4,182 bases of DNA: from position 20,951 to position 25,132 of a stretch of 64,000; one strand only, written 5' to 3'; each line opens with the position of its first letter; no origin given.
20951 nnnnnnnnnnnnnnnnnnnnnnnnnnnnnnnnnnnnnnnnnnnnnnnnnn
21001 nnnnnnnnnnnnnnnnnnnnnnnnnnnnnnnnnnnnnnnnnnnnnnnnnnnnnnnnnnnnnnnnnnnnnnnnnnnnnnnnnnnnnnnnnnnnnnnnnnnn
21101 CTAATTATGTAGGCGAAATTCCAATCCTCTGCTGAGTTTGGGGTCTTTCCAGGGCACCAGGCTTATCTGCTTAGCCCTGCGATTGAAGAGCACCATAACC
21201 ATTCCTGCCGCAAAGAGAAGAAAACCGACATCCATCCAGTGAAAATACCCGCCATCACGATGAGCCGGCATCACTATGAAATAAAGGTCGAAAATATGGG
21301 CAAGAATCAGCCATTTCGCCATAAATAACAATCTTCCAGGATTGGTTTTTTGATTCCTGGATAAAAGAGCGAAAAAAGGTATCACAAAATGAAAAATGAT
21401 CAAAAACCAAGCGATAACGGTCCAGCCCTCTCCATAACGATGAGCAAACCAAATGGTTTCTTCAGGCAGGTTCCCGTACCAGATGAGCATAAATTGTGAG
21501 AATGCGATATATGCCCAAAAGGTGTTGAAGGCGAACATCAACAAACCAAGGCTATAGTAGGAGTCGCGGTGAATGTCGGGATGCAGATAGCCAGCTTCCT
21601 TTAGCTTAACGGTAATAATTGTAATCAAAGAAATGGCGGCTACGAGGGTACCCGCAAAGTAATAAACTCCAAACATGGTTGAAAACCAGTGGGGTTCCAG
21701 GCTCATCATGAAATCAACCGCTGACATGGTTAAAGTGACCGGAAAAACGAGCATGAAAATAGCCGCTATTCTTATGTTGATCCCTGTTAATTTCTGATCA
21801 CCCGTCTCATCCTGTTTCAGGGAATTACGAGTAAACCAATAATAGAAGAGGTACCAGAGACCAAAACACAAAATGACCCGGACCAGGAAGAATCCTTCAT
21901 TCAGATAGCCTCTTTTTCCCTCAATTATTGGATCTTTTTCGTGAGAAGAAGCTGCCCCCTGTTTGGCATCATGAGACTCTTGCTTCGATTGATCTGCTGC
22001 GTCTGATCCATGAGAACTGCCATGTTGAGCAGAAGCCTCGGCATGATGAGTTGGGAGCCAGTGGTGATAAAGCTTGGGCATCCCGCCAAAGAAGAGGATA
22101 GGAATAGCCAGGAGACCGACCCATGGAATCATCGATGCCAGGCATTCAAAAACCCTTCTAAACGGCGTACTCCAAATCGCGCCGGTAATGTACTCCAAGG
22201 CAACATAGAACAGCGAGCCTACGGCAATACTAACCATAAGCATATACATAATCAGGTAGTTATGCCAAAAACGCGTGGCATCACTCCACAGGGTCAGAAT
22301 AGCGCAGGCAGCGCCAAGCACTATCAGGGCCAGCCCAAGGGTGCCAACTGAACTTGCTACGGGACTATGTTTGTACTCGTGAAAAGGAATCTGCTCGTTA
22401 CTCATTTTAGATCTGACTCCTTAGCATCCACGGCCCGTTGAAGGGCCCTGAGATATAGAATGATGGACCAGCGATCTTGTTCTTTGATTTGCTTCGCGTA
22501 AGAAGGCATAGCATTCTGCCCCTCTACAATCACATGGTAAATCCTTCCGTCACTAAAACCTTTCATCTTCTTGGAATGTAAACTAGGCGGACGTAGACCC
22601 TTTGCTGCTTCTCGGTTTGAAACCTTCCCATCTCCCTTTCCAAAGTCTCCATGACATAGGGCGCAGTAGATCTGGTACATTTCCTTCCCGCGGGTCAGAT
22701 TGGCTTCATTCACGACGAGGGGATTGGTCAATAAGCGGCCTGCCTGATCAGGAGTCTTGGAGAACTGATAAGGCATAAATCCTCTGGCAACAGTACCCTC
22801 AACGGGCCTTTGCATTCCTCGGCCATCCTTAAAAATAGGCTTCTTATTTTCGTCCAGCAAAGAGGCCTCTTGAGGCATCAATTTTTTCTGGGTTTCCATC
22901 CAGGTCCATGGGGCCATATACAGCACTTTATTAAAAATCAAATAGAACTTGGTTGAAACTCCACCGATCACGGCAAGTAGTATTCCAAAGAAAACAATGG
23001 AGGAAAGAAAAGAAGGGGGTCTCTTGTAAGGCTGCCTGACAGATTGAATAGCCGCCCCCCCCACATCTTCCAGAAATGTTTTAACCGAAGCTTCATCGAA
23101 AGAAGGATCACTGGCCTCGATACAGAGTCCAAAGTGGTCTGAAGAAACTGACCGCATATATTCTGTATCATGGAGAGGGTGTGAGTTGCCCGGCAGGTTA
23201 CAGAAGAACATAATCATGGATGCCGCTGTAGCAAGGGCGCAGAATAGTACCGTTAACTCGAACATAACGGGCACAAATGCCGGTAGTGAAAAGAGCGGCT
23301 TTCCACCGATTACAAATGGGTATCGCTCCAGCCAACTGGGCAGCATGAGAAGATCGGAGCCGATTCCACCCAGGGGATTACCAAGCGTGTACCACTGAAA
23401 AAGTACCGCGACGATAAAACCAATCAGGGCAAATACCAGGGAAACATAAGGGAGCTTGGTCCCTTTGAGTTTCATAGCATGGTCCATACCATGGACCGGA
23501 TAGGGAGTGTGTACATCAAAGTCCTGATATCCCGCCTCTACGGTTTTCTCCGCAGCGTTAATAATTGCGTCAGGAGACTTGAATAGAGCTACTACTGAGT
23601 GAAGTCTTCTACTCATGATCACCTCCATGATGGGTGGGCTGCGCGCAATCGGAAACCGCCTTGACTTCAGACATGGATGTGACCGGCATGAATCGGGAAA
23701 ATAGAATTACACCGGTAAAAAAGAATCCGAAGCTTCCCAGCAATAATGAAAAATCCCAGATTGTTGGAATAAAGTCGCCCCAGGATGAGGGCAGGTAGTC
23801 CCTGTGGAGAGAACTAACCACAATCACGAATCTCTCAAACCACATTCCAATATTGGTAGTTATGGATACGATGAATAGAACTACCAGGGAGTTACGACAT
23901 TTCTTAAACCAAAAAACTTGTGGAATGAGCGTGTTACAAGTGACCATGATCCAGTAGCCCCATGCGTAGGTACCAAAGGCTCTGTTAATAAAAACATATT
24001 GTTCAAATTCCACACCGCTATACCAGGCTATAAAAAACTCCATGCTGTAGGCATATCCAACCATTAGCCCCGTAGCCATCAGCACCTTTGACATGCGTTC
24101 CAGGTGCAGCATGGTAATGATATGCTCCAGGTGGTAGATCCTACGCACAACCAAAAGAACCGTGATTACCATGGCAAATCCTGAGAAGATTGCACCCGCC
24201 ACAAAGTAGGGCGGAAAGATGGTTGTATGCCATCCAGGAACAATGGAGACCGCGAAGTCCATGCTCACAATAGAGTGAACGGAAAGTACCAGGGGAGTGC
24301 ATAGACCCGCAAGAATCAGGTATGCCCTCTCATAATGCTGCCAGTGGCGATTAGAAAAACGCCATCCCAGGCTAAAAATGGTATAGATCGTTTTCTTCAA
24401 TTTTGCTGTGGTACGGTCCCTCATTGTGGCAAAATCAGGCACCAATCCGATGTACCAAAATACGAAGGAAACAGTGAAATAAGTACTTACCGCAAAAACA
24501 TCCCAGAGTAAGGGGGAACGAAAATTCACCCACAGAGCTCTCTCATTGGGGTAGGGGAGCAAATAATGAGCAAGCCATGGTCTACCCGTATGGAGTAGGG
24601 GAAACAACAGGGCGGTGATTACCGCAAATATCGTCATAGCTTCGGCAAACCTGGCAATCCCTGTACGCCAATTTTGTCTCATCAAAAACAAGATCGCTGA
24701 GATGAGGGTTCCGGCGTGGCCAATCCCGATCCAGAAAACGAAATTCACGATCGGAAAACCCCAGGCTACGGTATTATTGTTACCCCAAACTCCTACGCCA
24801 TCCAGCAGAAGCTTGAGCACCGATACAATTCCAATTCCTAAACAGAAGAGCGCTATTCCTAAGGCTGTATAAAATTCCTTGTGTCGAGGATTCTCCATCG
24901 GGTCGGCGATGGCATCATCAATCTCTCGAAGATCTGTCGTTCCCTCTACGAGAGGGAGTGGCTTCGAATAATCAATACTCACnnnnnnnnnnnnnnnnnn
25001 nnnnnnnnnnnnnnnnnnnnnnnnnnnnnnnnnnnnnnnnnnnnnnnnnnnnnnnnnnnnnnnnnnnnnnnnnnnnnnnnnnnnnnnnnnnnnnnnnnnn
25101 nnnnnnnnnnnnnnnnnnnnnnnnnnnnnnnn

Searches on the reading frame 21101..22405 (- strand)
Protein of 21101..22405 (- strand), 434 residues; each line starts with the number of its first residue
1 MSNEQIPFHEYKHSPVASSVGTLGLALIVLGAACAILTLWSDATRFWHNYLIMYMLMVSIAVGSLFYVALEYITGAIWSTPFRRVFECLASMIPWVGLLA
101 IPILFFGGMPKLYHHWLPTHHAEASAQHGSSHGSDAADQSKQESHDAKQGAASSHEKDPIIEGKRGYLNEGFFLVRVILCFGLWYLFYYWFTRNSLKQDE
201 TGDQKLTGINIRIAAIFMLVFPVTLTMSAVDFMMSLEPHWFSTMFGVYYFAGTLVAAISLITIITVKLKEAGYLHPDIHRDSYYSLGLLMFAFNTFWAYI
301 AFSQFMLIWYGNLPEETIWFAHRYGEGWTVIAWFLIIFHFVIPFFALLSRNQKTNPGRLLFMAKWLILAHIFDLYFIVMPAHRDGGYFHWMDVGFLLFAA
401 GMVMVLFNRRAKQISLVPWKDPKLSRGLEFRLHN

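Call 10: search_protein_families(library=pfam, proteins=[window:21101-22405:-], max_evalue=0.01)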
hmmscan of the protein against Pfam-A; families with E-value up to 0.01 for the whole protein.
window:21101-22405:- (434 aa): 0 families

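Call 15: find_encoding_contigs(protein=window:21101-22405:-, flank=3000, max_places=10)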
Protein window:21101-22405:- (434 aa): 21 contigs read that carry it; 7 places shown.
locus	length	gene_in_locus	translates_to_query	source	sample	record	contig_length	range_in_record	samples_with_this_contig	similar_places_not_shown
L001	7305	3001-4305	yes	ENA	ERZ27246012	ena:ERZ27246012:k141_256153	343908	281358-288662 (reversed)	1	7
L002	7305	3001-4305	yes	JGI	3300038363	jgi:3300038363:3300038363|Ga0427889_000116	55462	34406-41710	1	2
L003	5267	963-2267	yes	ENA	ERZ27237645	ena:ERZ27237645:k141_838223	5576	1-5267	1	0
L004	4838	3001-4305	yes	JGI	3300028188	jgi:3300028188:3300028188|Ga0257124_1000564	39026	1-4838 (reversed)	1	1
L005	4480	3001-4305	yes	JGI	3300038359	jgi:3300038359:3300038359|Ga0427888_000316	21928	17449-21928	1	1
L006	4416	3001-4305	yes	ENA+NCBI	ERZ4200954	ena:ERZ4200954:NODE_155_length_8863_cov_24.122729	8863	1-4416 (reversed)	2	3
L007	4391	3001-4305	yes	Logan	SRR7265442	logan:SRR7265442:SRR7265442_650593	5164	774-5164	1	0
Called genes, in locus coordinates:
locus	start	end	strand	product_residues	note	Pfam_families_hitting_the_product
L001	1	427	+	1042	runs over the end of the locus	PF04879:Molybdop_Fe4S4, PF12838:Fer4_7 (weak)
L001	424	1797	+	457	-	PF03916:NrfD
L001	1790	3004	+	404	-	PF11821:ActD, PF00034:Cytochrom_C, PF13442:Cytochrome_CBB3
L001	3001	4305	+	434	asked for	-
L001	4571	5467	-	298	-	PF13424:TPR_12 (faint), PF13431:TPR_17 (faint), PF14559:TPR_19 (faint), PF07719:TPR_2 (faint), PF00515:TPR_1 (faint), PF13432:TPR_16 (faint)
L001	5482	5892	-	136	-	PF00293:NUDIX (faint), PF14815:NUDIX_4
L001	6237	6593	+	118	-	-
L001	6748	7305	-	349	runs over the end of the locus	PF02119:FlgI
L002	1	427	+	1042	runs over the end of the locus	PF04879:Molybdop_Fe4S4, PF12838:Fer4_7 (weak)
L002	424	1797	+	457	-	PF03916:NrfD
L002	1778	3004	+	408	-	PF11821:ActD, PF00034:Cytochrom_C, PF13442:Cytochrome_CBB3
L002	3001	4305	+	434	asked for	-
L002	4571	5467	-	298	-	PF13424:TPR_12 (faint), PF13431:TPR_17 (faint), PF14559:TPR_19 (faint), PF07719:TPR_2 (faint), PF00515:TPR_1 (faint), PF13432:TPR_16 (faint)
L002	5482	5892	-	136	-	PF00293:NUDIX (faint), PF14815:NUDIX_4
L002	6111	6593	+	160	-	-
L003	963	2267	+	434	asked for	-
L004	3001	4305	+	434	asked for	-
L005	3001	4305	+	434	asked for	-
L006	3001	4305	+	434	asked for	-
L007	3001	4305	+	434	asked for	-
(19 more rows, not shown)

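Call 23: find_homologous_proteins(query=window:21101-22405:-, max_evalue=1e-20)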
Query window:21101-22405:- (434 aa): 5177 proteins with E <= 1e-20 among 8000 candidates; the best 120 are listed.
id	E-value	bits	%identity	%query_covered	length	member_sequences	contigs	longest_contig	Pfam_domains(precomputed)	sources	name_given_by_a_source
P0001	1.0e-281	953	94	100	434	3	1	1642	-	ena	-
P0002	3.0e-241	819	79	100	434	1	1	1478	-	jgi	-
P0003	1.7e-228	777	76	100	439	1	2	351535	-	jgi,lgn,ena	-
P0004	6.6e-220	749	74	100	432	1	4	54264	-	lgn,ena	-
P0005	5.4e-204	697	69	100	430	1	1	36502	-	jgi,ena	-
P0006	7.0e-201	686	69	100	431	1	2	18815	-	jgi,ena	jgi:hypothetical protein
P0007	4.8e-149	515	53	99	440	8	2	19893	-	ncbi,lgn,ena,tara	tara:strand:- start:261 stop:1583 length:1323 start_codon:yes stop_codon:yes gene_type:complete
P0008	9.3e-146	505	55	97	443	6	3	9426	-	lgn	-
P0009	2.4e-145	503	55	97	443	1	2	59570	-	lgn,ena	-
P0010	4.6e-145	502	53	99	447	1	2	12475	-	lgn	-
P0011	4.9e-145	502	55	97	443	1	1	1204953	-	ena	-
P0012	8.2e-145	501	55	97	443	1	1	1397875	-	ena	-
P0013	7.9e-144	498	53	99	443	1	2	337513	-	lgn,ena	-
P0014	8.0e-144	498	51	97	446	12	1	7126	-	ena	-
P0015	2.7e-142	493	53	97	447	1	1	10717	PF02535.29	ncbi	-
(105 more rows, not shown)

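Call 24: find_encoding_contigs(protein=P0003, flank=3000, max_places=2)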
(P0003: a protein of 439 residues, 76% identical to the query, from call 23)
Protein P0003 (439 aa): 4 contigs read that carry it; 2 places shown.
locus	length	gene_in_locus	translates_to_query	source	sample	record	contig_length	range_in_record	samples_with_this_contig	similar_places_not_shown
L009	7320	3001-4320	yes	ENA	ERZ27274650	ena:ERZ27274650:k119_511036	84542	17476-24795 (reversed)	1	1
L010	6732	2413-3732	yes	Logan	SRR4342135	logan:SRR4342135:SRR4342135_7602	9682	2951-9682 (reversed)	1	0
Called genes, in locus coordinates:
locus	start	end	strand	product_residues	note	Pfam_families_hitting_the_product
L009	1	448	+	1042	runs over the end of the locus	PF04879:Molybdop_Fe4S4, PF12838:Fer4_7 (weak), PF13247:Fer4_11 (weak)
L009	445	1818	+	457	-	PF03916:NrfD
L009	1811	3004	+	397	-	PF11821:ActD, PF13442:Cytochrome_CBB3, PF00034:Cytochrom_C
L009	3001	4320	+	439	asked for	-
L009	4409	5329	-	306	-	PF14559:TPR_19 (faint), PF00515:TPR_1 (faint), PF07719:TPR_2 (faint), PF13428:TPR_14 (faint), PF13432:TPR_16 (faint), PF25068:ARM_TT21_4th (faint)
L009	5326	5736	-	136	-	PF00293:NUDIX (weak), PF14815:NUDIX_4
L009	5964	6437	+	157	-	-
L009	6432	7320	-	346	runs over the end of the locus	PF02119:FlgI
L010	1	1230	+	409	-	?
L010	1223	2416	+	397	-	PF11821:ActD, PF13442:Cytochrome_CBB3, PF00034:Cytochrom_C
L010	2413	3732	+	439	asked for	-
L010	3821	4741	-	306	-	PF14559:TPR_19 (faint), PF00515:TPR_1 (faint), PF07719:TPR_2 (faint), PF13428:TPR_14 (faint), PF13432:TPR_16 (faint), PF25068:ARM_TT21_4th (faint)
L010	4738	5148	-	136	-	PF00293:NUDIX (weak), PF14815:NUDIX_4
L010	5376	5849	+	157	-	-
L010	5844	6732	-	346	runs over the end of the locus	PF02119:FlgI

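Call 25: find_encoding_contigs(protein=P0004, flank=3000, max_places=2)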
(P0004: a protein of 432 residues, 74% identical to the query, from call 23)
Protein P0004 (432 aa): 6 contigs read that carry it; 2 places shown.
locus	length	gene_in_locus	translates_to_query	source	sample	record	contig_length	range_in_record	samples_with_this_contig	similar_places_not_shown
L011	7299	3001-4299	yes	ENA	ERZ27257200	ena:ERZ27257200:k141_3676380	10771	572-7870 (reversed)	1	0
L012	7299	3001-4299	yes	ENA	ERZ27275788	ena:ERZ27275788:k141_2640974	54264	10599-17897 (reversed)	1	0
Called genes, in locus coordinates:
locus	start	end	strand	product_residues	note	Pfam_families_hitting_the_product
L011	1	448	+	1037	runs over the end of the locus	PF04879:Molybdop_Fe4S4, PF13237:Fer4_10 (faint), PF12838:Fer4_7 (weak), PF13247:Fer4_11 (weak)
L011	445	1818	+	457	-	PF03916:NrfD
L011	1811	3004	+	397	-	PF11821:ActD, PF13442:Cytochrome_CBB3, PF00034:Cytochrom_C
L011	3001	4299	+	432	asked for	-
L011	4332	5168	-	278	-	PF14559:TPR_19 (faint), PF13428:TPR_14 (faint), PF13432:TPR_16 (faint)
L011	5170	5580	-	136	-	PF00293:NUDIX (weak), PF14815:NUDIX_4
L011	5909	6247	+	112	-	-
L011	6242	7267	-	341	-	PF02119:FlgI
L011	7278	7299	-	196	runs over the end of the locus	?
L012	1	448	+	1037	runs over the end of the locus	PF04879:Molybdop_Fe4S4, PF13237:Fer4_10 (faint), PF12838:Fer4_7 (weak), PF13247:Fer4_11 (weak)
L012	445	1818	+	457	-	PF03916:NrfD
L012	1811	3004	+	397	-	PF11821:ActD, PF13442:Cytochrome_CBB3, PF00034:Cytochrom_C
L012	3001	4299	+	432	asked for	-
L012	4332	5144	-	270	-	PF14559:TPR_19 (faint), PF13428:TPR_14 (faint)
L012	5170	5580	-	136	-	PF00293:NUDIX (weak), PF14815:NUDIX_4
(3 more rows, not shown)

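Call 26: find_encoding_contigs(protein=P0005, flank=3000, max_places=2)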
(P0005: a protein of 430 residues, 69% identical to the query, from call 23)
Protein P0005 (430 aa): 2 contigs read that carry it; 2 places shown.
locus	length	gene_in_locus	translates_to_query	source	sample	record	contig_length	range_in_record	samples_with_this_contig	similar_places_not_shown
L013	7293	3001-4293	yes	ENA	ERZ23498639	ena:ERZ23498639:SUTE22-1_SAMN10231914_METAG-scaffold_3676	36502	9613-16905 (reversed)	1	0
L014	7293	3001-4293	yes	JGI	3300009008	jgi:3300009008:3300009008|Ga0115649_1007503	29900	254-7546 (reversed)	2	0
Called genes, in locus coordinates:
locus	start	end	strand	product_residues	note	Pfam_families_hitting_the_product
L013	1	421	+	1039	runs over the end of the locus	PF04879:Molybdop_Fe4S4, PF12838:Fer4_7 (weak)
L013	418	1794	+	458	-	PF03916:NrfD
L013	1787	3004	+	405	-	PF11821:ActD, PF00034:Cytochrom_C (weak), PF13442:Cytochrome_CBB3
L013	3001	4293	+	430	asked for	-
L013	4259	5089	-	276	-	PF13432:TPR_16 (faint), PF13431:TPR_17 (faint), PF14559:TPR_19 (faint), PF13428:TPR_14 (faint)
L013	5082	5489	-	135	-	PF14815:NUDIX_4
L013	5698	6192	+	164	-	-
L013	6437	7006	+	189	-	PF07847:PCO_ADO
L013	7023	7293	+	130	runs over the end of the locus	-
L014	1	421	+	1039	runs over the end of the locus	PF04879:Molybdop_Fe4S4, PF12838:Fer4_7 (weak)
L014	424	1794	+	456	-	PF03916:NrfD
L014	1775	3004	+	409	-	PF11821:ActD, PF00034:Cytochrom_C (weak), PF13442:Cytochrome_CBB3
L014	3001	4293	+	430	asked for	-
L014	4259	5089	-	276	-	PF13432:TPR_16 (faint), PF13431:TPR_17 (faint), PF14559:TPR_19 (faint), PF13428:TPR_14 (faint)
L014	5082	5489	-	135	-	PF14815:NUDIX_4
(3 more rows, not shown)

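Call 27: find_encoding_contigs(protein=P0006, flank=3000, max_places=2)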
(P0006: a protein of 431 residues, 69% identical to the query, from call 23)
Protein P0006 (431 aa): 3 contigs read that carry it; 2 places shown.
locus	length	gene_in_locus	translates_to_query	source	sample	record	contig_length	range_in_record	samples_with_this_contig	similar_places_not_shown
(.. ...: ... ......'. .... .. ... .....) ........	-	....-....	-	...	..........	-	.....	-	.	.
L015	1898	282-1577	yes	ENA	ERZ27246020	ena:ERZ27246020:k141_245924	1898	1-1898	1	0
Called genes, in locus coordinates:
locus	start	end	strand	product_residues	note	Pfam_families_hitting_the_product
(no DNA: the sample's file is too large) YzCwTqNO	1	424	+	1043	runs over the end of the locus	PF04879:Molybdop_Fe4S4, PF12838:Fer4_7 (weak), PF13247:Fer4_11 (weak)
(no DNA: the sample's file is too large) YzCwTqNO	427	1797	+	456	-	PF03916:NrfD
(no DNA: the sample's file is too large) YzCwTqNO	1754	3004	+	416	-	PF11821:ActD, PF00034:Cytochrom_C (faint), PF13442:Cytochrome_CBB3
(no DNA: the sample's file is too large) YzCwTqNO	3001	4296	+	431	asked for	-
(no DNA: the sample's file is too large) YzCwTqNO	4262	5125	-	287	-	PF13428:TPR_14 (faint), PF14559:TPR_19 (faint), PF07719:TPR_2 (faint), PF13181:TPR_8 (faint), PF00515:TPR_1 (faint)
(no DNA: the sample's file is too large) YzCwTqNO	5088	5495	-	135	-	PF14815:NUDIX_4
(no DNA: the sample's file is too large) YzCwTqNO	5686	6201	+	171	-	-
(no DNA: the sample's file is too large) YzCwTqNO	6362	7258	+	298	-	PF00072:Response_reg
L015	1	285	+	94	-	?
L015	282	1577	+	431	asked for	-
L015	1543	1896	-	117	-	?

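Call 37: list_cluster_members(proteins=[window:21101-22405:-, P0121])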
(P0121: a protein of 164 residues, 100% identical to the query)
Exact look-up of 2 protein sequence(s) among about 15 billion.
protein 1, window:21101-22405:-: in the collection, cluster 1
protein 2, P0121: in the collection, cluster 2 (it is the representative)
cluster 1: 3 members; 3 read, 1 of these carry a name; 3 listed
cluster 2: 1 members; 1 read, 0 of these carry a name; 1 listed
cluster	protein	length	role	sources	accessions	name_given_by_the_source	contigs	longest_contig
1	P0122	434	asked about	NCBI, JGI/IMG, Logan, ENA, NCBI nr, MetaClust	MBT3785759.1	quinol:cytochrome C oxidoreductase [bacterium] | hypothetical protein | \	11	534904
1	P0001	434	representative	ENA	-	-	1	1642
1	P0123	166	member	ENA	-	-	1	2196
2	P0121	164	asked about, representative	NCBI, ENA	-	-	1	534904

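Call 91: find_encoding_contigs(protein=P0001, flank=1000, max_places=3)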
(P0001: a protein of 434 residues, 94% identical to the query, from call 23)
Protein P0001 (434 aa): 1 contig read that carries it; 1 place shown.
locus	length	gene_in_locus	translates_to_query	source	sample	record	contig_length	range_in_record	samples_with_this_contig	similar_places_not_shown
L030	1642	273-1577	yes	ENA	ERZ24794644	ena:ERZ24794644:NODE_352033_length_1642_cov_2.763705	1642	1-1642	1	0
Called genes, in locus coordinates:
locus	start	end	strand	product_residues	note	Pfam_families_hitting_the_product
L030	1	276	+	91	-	?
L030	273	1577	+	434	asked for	-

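Call 99: search_protein_families(library=ncbifam, proteins=[window:21101-22405:-], max_evalue=0.01)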
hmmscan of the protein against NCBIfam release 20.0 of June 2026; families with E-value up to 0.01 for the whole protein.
window:21101-22405:- (434 aa): 0 families

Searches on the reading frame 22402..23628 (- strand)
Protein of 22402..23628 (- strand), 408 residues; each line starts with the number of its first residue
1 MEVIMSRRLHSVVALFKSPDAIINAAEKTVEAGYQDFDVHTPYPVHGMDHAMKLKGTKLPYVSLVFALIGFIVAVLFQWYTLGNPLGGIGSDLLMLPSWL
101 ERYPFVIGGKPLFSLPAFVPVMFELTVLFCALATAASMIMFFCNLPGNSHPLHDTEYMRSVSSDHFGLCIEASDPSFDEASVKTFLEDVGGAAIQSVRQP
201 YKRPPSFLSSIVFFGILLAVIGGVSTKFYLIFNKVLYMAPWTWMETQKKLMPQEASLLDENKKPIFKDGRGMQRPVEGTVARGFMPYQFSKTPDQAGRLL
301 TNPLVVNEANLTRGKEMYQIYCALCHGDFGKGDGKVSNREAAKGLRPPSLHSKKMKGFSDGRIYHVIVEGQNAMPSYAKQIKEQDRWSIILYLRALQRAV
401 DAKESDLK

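Call 10: search_protein_families(library=pfam, proteins=[window:22402-23628:-], max_evalue=0.01)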
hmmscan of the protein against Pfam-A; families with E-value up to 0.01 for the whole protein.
window:22402-23628:- (408 aa): 3 families
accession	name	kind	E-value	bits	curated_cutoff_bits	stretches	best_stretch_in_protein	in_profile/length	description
PF11821.13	ActD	-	8.7e-57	191.9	25.7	1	11-195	2-169/170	Alternative complex III, ActD subunit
PF13442.11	Cytochrome_CBB3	-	3.4e-13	50.1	27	1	309-393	1-68/68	Cytochrome C oxidase, cbb3-type, subunit III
PF00034.26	Cytochrom_C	-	5.6e-08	34.4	21.3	1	312-396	2-89/90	Cytochrome c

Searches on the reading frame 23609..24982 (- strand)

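Call 10: search_protein_families(library=pfam, proteins=[window:23609-24982:-], max_evalue=0.01)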
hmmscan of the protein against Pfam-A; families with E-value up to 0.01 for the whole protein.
window:23609-24982:- (457 aa): 1 family
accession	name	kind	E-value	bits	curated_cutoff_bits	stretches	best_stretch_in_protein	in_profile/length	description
PF03916.19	NrfD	-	5.1e-28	99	25.8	1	66-391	3-308/313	Polysulphide reductase, NrfD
